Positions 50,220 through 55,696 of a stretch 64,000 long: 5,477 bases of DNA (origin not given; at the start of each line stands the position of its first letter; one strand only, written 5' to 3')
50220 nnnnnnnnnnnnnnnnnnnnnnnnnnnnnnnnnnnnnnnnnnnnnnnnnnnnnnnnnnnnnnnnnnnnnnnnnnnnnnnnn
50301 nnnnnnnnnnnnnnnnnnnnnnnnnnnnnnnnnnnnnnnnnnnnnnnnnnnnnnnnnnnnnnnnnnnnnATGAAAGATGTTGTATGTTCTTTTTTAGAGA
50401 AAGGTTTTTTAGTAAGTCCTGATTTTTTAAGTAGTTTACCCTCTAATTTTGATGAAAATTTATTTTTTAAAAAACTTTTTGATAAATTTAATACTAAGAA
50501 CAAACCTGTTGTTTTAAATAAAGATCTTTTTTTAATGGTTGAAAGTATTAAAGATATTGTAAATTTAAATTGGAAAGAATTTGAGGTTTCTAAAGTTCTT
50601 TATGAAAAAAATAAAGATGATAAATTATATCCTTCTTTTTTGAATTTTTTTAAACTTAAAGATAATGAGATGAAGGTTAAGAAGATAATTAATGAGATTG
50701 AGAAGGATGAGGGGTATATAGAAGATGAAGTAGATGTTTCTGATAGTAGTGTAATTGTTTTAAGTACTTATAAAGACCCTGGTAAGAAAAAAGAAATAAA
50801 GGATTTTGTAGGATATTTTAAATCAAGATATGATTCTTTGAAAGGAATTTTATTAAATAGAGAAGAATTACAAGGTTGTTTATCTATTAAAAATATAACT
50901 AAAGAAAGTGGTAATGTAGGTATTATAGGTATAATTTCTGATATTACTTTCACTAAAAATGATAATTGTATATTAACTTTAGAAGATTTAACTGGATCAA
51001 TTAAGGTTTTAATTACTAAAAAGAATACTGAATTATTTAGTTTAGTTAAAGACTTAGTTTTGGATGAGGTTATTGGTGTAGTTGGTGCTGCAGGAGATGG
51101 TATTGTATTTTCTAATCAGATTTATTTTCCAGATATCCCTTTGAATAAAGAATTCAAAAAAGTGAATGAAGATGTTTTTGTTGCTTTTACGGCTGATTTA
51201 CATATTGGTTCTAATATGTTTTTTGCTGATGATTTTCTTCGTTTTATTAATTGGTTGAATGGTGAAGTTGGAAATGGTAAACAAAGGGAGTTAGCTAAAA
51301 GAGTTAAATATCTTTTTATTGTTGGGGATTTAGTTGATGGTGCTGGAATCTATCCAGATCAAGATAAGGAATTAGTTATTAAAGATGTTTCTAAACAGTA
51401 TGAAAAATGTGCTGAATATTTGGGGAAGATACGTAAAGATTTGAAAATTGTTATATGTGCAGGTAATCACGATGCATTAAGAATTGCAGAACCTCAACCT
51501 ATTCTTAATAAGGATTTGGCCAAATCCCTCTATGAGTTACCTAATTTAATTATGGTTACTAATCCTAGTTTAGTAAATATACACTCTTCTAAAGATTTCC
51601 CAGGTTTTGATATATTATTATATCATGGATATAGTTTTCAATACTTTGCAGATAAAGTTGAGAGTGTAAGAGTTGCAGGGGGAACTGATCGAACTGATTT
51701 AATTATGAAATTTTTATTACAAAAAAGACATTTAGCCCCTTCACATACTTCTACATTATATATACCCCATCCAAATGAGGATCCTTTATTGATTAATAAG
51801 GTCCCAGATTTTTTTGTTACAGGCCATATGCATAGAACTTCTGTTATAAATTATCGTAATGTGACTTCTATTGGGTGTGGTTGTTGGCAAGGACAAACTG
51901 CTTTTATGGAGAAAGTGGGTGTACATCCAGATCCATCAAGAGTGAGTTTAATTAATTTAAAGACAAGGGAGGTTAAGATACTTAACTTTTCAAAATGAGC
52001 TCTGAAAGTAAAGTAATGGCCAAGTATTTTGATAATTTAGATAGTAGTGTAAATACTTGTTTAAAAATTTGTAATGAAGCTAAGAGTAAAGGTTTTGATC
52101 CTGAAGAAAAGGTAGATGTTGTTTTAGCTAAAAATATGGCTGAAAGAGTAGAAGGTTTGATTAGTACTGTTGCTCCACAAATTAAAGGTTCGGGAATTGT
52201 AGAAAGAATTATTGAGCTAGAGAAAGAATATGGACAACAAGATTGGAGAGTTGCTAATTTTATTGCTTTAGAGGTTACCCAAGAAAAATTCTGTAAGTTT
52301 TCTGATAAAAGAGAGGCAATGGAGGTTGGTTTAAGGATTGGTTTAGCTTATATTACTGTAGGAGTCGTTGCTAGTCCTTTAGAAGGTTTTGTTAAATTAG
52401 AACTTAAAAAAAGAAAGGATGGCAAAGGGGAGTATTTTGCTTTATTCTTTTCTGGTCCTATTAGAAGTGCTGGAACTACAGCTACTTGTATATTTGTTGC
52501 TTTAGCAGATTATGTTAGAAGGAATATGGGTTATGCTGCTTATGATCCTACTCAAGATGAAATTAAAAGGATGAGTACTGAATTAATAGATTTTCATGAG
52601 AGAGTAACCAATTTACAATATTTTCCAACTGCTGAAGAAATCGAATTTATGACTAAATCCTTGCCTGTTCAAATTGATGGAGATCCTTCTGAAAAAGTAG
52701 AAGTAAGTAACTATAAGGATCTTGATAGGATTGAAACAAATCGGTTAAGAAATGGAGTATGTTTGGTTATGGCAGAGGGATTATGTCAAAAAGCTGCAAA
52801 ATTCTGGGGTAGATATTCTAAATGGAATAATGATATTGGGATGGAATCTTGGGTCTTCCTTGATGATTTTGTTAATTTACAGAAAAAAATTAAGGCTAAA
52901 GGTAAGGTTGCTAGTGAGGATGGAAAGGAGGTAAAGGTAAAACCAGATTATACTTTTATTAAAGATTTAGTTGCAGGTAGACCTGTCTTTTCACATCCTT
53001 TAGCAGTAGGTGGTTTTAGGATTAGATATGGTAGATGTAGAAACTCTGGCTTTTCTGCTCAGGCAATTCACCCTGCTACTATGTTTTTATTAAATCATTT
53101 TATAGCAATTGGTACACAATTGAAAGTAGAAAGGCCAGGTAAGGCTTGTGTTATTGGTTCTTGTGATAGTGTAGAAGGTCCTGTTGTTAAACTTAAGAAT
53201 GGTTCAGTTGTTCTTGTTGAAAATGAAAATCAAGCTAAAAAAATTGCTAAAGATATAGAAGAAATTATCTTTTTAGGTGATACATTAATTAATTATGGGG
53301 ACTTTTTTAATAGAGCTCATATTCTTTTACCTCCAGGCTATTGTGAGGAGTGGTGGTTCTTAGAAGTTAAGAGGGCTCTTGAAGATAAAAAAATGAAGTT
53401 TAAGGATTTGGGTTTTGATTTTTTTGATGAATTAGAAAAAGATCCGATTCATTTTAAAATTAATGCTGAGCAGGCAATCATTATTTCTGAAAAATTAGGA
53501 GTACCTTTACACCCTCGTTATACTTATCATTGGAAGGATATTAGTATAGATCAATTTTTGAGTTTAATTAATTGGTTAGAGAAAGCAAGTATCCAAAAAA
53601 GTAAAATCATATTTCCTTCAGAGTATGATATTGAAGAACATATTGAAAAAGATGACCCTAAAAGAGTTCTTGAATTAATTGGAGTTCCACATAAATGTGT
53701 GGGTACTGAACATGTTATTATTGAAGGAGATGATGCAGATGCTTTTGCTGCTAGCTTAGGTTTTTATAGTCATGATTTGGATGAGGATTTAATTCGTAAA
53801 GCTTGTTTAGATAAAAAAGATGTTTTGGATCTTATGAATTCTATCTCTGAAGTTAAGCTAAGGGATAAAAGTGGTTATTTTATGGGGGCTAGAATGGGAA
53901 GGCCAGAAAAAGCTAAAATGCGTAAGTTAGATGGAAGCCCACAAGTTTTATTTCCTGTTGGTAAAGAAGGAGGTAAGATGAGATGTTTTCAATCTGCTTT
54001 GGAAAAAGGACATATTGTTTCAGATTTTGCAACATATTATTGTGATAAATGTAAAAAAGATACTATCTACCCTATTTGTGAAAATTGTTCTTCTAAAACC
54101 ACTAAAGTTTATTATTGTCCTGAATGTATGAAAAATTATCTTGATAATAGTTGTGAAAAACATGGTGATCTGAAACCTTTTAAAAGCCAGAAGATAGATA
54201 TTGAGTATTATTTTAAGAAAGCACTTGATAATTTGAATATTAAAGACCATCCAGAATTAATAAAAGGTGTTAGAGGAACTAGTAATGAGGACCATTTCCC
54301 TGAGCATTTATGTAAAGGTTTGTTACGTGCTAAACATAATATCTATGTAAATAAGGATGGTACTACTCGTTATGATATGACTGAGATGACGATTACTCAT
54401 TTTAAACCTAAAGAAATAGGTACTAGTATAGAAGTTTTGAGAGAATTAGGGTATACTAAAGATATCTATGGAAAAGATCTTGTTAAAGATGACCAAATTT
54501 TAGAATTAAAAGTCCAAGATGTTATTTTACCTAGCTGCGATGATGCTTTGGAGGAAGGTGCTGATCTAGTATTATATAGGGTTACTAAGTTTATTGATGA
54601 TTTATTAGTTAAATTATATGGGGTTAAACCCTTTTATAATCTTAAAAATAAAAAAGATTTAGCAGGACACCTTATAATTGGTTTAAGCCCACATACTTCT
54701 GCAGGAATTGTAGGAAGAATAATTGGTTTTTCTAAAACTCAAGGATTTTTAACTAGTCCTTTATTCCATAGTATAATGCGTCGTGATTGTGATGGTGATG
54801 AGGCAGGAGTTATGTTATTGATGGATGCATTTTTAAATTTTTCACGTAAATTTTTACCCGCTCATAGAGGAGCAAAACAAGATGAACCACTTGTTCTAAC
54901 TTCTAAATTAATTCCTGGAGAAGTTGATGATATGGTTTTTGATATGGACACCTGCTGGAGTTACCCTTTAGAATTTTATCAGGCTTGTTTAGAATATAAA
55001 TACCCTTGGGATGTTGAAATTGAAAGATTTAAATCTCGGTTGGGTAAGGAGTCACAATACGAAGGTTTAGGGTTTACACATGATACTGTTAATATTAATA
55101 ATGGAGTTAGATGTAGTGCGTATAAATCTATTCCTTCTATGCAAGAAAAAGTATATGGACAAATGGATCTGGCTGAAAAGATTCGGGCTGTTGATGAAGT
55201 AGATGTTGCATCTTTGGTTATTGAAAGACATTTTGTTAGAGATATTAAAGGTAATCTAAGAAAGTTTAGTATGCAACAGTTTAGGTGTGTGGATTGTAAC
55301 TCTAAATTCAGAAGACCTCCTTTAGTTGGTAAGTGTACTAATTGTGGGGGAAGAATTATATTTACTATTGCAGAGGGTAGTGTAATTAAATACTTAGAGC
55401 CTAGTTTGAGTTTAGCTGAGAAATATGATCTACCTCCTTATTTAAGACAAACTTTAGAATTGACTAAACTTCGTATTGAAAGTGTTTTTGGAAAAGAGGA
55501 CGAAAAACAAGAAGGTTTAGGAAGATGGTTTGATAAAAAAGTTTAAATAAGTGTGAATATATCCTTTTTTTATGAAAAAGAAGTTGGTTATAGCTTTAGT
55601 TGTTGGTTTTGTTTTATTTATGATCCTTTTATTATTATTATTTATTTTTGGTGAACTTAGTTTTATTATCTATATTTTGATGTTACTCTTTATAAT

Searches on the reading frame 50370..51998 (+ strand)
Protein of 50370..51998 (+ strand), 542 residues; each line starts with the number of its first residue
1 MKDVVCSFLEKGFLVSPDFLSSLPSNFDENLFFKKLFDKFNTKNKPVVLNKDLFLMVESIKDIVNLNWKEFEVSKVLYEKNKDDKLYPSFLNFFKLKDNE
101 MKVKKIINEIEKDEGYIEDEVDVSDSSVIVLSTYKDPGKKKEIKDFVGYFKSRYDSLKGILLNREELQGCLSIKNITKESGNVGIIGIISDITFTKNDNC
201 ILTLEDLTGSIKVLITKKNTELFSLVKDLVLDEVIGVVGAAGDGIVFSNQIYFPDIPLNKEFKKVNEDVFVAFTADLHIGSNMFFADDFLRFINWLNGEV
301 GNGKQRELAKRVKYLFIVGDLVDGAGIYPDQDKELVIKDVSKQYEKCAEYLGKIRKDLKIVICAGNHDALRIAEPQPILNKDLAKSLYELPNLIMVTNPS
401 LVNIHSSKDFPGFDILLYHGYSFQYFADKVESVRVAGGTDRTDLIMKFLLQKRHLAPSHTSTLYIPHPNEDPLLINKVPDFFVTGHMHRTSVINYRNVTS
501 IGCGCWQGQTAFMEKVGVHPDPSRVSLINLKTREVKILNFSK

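Call 6: search_protein_families(library=pfam, proteins=[window:50370-51998:+])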
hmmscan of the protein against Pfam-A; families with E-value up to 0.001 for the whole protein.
window:50370-51998:+ (542 aa): 3 families
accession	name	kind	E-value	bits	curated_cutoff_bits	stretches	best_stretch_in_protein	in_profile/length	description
PF00149.33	Metallophos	-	3.1e-10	41.2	21.5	1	271-489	3-190/191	Calcineurin-like phosphoesterase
PF04042.21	DNA_pol_E_B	-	2e-09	37.6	29.1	1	272-489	2-206/210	DNA polymerase alpha/epsilon subunit B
PF01336.31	tRNA_anti-codon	-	0.00014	22.2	27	1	185-239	3-55/75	OB-fold nucleic acid binding domain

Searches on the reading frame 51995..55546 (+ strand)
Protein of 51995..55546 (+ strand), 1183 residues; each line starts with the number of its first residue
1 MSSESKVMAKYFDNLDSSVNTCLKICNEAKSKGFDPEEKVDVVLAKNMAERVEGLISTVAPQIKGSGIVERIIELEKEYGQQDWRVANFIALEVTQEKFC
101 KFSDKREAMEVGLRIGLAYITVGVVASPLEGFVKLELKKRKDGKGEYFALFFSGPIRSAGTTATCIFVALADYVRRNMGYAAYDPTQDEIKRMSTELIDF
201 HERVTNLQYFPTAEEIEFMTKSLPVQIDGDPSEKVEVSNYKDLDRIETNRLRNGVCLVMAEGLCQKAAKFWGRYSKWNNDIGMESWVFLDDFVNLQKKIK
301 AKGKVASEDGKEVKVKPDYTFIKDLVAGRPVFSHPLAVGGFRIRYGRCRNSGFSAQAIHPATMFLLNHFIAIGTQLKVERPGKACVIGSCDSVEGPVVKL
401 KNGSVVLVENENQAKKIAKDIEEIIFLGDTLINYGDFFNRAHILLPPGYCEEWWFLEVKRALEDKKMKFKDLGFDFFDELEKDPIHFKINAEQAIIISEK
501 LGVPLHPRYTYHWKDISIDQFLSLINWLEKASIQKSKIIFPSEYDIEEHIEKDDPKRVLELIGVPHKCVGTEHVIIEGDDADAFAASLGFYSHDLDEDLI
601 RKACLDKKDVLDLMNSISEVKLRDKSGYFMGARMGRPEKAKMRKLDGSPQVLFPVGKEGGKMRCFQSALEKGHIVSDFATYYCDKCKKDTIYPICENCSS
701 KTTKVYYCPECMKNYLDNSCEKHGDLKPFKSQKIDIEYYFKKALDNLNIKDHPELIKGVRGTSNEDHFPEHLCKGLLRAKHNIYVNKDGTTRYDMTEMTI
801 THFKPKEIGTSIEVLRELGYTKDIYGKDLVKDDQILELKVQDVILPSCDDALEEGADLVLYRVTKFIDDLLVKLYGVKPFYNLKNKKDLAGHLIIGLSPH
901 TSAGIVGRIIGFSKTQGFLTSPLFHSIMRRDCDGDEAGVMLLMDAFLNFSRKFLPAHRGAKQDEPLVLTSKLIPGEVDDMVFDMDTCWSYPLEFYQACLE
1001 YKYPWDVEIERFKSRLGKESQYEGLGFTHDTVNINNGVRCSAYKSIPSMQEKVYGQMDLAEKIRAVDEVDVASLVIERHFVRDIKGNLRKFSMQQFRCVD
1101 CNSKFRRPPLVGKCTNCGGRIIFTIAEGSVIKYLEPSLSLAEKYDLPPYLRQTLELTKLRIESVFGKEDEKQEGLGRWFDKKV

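Call 6: search_protein_families(library=pfam, proteins=[window:51995-55546:+])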
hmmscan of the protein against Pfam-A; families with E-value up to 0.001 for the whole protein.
window:51995-55546:+ (1183 aa): 3 families
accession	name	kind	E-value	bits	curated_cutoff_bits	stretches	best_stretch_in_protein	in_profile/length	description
PF24844.1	PolC_DP2_central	-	5.6e-122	407.7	24.3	1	309-713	2-368/372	DNA polymerase II large subunit DP2, central domain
PF24846.1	PolC_DP2_cat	-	1e-116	389.6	24.3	1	753-1052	5-299/299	DNA polymerase II large subunit DP2, catalytic domain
PF03833.19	PolC_DP2_N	-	3.9e-77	259.5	24.3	1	10-293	1-269/271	DNA polymerase II large subunit DP2, N-terminal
